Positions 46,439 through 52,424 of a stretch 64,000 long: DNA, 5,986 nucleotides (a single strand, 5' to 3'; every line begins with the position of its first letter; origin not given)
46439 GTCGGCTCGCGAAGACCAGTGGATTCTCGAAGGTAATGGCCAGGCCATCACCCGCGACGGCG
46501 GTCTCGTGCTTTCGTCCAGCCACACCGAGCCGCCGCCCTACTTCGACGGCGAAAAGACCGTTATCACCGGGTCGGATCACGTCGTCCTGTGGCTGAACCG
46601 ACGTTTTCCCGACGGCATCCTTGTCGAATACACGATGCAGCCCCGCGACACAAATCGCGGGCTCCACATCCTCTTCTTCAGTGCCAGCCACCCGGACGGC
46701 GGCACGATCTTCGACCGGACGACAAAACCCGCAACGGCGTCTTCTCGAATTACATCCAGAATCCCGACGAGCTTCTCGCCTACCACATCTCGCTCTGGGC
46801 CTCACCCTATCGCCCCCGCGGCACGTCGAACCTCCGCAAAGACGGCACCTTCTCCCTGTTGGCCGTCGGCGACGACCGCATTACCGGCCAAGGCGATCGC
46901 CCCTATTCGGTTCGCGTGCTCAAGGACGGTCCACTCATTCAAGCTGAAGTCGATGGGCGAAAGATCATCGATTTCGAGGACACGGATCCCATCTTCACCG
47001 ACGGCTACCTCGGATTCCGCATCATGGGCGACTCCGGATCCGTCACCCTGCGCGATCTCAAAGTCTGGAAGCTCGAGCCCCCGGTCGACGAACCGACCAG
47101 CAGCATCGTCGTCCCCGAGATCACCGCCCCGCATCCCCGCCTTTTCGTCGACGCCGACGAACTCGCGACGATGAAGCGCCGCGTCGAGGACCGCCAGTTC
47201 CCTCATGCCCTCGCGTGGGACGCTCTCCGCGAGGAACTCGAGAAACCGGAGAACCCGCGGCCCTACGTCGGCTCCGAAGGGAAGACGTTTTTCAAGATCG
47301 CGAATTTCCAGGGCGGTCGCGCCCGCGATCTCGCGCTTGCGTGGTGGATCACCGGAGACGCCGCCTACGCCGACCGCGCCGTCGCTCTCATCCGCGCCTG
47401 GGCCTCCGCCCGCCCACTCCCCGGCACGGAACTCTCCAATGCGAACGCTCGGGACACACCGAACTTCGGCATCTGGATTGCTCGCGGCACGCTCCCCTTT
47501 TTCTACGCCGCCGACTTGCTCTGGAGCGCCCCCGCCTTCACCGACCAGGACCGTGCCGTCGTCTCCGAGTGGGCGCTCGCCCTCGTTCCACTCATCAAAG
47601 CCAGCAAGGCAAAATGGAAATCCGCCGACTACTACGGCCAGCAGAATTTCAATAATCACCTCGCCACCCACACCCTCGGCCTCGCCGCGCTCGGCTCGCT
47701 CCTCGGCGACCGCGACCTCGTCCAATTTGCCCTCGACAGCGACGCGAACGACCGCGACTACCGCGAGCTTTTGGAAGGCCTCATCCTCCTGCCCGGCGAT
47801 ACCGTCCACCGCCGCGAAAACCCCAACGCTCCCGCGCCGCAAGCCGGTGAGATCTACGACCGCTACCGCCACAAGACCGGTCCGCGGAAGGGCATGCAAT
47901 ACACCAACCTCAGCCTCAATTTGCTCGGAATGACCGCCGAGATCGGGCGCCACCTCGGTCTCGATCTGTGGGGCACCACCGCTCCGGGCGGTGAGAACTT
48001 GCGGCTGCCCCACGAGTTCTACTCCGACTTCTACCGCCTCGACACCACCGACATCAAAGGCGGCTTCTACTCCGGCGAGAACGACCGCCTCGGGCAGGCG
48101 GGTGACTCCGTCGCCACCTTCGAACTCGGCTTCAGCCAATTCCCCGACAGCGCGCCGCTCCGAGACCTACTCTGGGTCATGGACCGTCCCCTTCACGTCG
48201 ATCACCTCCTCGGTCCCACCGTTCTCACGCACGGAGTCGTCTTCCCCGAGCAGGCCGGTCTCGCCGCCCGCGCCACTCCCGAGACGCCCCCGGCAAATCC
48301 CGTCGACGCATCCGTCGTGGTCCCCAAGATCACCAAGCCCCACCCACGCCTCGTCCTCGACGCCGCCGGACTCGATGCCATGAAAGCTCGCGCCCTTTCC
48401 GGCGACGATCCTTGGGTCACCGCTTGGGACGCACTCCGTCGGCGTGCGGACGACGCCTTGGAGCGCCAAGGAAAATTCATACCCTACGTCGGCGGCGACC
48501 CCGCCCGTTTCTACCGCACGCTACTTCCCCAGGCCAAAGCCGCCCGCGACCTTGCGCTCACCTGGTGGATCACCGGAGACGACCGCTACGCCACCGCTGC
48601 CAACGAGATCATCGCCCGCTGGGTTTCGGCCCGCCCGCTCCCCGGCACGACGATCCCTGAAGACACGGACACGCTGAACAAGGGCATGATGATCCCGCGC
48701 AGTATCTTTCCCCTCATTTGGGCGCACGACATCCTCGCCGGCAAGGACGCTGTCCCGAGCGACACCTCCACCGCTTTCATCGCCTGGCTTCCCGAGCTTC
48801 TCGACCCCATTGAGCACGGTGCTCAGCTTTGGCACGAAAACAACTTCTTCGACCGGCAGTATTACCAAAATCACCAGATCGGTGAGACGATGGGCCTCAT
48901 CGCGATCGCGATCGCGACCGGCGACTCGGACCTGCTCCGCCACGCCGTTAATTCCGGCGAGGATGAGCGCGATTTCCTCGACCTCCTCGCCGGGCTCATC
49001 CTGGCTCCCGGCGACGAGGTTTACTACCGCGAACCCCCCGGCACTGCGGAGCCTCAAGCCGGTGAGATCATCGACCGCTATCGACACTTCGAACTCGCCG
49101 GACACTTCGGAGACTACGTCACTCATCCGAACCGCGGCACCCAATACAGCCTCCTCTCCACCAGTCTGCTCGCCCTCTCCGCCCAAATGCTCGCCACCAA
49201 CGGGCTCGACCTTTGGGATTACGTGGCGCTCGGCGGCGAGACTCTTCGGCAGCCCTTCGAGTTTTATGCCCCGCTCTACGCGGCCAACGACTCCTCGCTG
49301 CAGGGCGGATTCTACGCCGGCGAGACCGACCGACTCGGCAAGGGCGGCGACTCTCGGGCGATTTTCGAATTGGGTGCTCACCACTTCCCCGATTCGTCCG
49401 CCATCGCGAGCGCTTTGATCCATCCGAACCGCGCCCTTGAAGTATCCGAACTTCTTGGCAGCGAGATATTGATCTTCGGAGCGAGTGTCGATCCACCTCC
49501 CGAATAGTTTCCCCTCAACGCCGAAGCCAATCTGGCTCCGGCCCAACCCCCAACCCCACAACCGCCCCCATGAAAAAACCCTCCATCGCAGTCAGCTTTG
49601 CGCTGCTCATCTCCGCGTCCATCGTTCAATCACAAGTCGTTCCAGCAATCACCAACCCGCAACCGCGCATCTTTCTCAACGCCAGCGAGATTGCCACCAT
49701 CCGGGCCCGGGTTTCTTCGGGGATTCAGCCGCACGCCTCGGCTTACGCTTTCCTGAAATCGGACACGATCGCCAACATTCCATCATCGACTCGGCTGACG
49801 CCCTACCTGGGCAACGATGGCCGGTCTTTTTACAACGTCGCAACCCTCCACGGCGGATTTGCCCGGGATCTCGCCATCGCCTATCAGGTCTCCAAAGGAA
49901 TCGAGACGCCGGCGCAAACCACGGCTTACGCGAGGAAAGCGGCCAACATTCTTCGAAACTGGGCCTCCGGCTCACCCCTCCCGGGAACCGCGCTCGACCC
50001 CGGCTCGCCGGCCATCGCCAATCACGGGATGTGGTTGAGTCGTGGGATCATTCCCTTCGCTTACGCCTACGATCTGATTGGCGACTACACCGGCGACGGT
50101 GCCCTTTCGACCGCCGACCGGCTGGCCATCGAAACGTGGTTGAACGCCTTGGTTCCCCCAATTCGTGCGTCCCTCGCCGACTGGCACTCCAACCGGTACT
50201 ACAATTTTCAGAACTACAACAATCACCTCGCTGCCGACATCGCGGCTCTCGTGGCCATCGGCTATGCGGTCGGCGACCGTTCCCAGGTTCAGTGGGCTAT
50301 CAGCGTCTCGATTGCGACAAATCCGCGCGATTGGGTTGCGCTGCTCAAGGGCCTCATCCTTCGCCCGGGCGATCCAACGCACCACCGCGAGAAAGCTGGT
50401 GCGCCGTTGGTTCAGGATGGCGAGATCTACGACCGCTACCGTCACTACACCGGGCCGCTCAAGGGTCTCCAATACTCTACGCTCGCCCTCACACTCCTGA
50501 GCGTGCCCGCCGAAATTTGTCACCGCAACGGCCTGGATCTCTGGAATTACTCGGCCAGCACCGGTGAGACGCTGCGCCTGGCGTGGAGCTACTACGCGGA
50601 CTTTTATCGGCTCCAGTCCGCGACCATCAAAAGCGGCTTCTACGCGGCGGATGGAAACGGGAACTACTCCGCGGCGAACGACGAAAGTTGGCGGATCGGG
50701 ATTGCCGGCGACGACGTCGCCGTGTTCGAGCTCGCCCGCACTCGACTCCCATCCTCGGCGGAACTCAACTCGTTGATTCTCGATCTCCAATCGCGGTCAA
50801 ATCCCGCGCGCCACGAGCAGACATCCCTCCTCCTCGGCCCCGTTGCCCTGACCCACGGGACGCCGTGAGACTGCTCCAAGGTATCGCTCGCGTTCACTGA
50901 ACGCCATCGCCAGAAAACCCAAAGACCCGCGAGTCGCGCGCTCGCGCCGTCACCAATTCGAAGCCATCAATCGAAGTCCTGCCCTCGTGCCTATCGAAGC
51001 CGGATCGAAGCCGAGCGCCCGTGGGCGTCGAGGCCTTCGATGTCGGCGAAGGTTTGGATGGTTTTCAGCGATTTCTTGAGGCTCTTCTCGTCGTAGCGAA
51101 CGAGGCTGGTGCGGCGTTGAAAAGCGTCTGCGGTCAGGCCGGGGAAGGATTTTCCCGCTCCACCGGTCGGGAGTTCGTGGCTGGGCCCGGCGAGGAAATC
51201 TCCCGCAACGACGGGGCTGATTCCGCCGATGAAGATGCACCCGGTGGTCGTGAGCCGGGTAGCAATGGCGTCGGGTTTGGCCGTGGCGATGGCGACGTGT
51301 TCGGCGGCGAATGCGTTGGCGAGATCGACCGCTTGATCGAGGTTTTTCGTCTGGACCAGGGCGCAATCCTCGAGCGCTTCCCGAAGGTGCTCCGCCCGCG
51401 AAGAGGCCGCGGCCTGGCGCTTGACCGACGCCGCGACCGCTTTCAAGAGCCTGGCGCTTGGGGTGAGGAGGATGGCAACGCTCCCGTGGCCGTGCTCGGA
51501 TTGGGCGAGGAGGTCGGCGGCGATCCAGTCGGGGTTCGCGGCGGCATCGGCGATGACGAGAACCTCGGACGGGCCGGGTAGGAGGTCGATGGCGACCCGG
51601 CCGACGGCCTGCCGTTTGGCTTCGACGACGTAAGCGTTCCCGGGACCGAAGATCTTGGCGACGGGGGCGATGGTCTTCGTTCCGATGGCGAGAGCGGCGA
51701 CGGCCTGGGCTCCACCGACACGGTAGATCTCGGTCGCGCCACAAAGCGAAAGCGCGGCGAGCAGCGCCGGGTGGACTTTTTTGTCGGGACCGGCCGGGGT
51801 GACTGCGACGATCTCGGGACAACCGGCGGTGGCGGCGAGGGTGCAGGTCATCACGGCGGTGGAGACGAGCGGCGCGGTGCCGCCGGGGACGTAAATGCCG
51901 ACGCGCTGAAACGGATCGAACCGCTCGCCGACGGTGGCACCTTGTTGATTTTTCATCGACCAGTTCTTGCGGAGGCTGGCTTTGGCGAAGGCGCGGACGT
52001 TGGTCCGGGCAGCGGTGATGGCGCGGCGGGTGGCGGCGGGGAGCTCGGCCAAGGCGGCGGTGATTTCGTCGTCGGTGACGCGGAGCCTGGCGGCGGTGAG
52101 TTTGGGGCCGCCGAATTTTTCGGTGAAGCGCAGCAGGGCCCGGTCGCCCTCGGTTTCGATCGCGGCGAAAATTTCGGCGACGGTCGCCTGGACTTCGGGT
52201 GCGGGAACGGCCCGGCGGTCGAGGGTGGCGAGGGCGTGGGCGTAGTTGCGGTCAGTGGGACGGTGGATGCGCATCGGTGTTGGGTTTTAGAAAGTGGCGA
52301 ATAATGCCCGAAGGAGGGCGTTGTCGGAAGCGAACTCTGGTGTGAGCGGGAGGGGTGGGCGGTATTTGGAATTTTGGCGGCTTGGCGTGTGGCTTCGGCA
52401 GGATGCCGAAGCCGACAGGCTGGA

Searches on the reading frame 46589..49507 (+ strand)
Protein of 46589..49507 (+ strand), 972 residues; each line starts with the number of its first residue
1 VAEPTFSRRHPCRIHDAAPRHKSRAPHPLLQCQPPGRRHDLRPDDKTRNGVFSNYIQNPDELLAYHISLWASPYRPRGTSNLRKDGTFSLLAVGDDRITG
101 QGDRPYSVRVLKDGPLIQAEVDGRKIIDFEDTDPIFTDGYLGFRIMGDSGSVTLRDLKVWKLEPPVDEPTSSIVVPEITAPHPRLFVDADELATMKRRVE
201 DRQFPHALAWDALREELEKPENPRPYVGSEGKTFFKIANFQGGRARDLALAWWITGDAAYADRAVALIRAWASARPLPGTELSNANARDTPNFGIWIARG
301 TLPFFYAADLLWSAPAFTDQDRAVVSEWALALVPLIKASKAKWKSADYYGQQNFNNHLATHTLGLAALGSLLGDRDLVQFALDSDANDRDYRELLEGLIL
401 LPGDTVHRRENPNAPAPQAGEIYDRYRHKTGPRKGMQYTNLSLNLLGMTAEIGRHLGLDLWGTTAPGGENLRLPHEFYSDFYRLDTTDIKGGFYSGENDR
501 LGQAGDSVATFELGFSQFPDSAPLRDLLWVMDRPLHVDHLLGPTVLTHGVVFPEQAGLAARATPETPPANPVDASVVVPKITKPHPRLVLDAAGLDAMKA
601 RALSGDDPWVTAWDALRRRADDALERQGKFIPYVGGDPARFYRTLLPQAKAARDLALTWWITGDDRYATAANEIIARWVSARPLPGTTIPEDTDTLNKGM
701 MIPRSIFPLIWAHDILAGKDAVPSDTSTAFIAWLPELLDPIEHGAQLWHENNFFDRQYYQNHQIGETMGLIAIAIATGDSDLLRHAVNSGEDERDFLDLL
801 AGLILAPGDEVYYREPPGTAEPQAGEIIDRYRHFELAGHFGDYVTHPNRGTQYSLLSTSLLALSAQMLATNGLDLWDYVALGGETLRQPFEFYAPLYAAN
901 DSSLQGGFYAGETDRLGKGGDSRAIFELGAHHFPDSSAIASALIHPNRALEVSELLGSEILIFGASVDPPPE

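Call 54: search_protein_families(library=pfam, proteins=[window:46589-49507:+], max_evalue=0.00001)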
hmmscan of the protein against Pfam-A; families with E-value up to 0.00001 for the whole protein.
window:46589-49507:+ (972 aa): 2 families
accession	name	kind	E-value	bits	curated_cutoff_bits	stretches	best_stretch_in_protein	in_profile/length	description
PF05426.18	Alginate_lyase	-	2.2e-34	119.6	22.2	2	244-471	61-258/275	Alginate lyase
PF09224.18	DUF1961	-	4.1e-08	33.2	25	1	45-147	94-203/214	Domain of unknown function (DUF1961)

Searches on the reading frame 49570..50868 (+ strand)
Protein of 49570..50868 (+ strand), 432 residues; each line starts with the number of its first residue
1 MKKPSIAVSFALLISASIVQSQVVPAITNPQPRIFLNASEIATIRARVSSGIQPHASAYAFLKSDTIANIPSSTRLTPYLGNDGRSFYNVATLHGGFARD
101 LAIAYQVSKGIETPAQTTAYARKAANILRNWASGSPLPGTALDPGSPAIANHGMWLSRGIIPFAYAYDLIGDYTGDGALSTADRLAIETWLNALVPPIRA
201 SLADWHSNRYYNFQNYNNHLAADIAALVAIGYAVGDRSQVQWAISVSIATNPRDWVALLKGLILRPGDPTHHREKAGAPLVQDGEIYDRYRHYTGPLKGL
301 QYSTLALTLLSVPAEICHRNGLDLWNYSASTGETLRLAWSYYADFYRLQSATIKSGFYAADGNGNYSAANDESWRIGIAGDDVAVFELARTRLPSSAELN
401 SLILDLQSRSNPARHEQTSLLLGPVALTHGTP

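Call 54: search_protein_families(library=pfam, proteins=[window:49570-50868:+], max_evalue=0.00001)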
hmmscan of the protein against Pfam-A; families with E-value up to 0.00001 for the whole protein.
window:49570-50868:+ (432 aa): 1 family
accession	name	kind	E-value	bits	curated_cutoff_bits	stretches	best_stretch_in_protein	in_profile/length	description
PF05426.18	Alginate_lyase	-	1.7e-16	60.9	22.2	1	117-347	74-270/275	Alginate lyase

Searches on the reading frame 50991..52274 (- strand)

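Call 54: search_protein_families(library=pfam, proteins=[window:50991-52274:-], max_evalue=0.00001)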
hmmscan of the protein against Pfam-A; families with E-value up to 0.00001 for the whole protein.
window:50991-52274:- (427 aa): 1 family
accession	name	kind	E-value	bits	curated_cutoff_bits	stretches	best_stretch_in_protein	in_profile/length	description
PF00815.25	Histidinol_dh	-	1.6e-139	465.9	27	1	20-426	3-411/411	Histidinol dehydrogenase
